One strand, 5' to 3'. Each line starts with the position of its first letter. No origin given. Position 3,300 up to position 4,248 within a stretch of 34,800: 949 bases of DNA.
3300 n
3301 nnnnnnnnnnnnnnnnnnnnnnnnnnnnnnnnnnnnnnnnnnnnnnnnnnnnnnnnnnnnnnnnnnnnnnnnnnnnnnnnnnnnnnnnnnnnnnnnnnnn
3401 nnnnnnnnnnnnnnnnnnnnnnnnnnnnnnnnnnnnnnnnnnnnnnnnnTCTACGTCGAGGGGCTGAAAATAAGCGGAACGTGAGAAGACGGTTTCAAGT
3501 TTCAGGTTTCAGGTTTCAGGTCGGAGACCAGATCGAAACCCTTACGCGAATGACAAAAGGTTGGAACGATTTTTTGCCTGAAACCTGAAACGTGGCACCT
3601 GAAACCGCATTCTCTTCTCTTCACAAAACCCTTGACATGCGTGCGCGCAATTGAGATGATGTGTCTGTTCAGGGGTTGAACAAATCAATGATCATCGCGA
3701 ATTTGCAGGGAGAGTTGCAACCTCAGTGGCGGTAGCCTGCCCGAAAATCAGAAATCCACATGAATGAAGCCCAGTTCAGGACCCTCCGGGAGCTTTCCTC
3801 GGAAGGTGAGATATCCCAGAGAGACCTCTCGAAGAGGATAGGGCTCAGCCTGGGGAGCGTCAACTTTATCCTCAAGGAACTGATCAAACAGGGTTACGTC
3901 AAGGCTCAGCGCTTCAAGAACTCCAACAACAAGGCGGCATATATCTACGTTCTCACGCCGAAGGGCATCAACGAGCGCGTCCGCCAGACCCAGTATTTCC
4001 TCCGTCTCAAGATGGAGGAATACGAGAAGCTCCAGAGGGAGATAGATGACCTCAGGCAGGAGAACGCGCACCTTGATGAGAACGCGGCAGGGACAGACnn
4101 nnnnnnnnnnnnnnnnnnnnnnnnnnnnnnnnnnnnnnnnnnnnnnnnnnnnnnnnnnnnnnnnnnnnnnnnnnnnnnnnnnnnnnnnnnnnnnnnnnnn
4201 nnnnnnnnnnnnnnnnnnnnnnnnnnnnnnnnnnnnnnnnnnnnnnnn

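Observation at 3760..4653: EPS-type MarR regulator fused in-frame to the pathway enzyme GmhB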

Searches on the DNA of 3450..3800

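Call 28: search_rna_families(source=window, start=3450, end=3800, threshold=evalue, max_evalue=10, show_alignments=3)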
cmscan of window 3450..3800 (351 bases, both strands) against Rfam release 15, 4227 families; matches with E-value up to 10: 6.
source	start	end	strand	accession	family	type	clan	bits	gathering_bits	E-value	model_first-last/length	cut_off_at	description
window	3483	3614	-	RF03908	MIR6459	Gene; miRNA;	-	27.5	100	0.00043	1-87/87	no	MIR6459 microRNA precursor family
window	3483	3614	-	RF04206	MIR9555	Gene; miRNA;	-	23.8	119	0.05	1-137/137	no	MIR9555 microRNA precursor family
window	3499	3606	+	RF00097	snoR71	Gene; snRNA; snoRNA; CD-box;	-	14.6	40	3.3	1-107/107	no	Plant small nucleolar RNA R71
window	3721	3738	-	RF01131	sR47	Gene; snRNA; snoRNA; CD-box;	CL00132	12.6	40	1.4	38-55/55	no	Small nucleolar RNA sR47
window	3491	3599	-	RF01926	mir-981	Gene; miRNA;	-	12.2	51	2.6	1-86/86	no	mir-981 microRNA precursor family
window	3462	3529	+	RF03071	Sodium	Cis-reg; riboswitch;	-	11.9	40.5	6.3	1-55/55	no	Na+ riboswitch aptamer (DUF1646)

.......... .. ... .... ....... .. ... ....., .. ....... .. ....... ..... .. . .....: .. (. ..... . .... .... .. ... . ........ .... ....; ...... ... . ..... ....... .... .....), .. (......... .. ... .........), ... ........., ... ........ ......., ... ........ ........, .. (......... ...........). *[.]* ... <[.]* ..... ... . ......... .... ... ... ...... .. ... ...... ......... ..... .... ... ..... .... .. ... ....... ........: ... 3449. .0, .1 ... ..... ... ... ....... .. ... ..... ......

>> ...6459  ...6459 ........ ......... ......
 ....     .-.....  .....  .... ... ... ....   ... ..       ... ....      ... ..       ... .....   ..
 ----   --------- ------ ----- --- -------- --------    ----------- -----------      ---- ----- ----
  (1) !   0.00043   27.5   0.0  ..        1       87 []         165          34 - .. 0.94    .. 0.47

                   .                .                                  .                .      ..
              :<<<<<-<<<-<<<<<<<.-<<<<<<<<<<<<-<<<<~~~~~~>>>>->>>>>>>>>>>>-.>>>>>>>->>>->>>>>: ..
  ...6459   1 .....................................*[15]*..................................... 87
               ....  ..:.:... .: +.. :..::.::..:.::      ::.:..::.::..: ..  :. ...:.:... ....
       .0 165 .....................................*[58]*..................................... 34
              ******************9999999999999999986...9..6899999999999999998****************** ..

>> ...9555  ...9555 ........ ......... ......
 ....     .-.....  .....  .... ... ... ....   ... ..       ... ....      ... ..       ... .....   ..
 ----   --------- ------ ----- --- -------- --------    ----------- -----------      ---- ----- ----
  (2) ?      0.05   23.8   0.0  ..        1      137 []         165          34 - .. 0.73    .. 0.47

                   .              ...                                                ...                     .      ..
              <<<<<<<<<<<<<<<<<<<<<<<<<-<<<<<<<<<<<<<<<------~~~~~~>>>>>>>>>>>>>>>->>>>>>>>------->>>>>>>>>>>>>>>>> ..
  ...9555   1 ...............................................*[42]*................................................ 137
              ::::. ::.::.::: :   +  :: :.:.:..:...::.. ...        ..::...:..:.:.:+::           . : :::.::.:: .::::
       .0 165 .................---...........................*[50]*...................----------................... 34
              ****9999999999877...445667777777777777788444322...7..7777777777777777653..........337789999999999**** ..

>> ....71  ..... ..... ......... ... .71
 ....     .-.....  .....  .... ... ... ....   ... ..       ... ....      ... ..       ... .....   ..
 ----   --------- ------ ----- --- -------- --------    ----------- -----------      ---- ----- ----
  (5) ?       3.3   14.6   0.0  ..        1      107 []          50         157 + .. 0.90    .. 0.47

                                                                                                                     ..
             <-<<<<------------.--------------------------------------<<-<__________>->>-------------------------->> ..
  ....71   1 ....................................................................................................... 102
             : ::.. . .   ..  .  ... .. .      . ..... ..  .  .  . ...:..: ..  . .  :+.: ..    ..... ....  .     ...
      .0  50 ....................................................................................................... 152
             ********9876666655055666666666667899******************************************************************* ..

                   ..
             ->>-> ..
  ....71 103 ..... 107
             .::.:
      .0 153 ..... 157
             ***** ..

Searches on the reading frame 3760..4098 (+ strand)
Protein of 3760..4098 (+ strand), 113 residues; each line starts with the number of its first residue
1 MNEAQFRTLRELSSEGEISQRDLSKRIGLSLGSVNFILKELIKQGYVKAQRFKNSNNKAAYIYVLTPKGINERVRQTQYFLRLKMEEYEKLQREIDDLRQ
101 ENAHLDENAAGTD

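Call 51: search_protein_representatives(protein=window:3760-4098:+)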
Query: 113 residues. Proteins with E-value up to 0.001 (for the whole library): 3077; up to 1e-10: 769; up to 1e-30: 1. The best 150 are listed.
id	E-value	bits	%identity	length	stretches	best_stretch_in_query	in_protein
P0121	8.8e-47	173.6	78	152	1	1-104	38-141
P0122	3.2e-30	120.5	53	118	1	1-104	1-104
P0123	2.5e-29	117.6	57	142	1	4-106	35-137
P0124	7.8e-27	109.6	53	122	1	2-101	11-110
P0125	1.1e-25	105.9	51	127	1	3-101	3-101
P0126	9.1e-25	103.0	49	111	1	3-100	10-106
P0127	1.5e-24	102.3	47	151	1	9-109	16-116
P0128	4.5e-24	100.8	51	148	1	3-101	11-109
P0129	5.8e-24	100.4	53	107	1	3-101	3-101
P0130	1.1e-23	99.5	48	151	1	2-111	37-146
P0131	1.2e-23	99.4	49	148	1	3-102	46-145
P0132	1.3e-23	99.3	70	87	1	34-100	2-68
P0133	1.4e-23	99.2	46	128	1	3-101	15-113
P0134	3.1e-23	98.1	51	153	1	2-101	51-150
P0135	3.7e-23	97.8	50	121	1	9-102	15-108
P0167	1.0e-20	90.0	50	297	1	4-101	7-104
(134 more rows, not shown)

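Call 53: search_protein_families(library=pfam, proteins=[P0167], max_evalue=0.01)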
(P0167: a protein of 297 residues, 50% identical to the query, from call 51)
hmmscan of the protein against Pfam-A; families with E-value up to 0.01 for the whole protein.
P0167 (297 aa): 5 families
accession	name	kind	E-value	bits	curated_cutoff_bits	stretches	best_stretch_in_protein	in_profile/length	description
PF01182.26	Glucosamine_iso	-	2e-08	34.8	27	1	119-210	2-105/225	Glucosamine-6-phosphate isomerases/6-phosphogluconolactonase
PF13412.12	HTH_24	-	2.3e-08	33.9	21.9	1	9-51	6-48/48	Winged helix-turn-helix DNA-binding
PF12802.13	MarR_2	-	2.5e-08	34.4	27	1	7-51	6-51/61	MarR family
PF01047.28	MarR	-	3.3e-07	30.5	24.6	1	7-51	4-48/59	MarR family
PF09339.16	HTH_IclR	-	3.5e-05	23.9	22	1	10-53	7-51/52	IclR helix-turn-helix domain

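Call 59: find_related_loci(query=A5, collection=metagenome_contigs, flank=2500)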
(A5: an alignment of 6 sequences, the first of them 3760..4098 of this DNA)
Query A5 (113 aa) in metagenome_contigs; peptide patterns used: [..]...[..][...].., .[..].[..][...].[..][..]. (x = any residue, [..] = any of these).
600 stretches matched a pattern (row limit reached: there are more); 101 encode a relative of the query (tblastn E <= 1e-3); the best 80 are kept; 80 distinct loci.
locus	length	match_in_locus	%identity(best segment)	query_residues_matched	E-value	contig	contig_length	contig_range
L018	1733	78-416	95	1-113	3e-73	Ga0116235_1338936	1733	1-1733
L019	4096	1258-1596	84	1-113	1e-59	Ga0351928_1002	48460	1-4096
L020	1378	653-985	85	1-111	2e-61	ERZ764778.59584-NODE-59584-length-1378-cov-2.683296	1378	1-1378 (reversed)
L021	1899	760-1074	79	1-105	8e-56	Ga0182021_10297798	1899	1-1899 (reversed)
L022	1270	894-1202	83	1-103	6e-57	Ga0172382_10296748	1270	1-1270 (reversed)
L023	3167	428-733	79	1-102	2e-54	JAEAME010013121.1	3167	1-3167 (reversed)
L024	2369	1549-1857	79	1-103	2e-53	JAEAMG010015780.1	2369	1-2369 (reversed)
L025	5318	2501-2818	77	1-106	4e-53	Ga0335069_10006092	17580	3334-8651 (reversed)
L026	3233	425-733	79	1-103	3e-53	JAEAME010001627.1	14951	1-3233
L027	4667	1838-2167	72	1-110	4e-52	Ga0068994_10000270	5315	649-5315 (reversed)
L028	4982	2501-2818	74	1-106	6e-52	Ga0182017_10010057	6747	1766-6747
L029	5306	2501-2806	75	1-102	2e-51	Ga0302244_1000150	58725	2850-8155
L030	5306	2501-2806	73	1-102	2e-51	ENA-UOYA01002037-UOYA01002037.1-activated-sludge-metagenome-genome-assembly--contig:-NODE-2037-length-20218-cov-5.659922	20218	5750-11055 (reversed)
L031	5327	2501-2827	66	1-109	2e-49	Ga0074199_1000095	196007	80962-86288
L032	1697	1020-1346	69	1-111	8e-50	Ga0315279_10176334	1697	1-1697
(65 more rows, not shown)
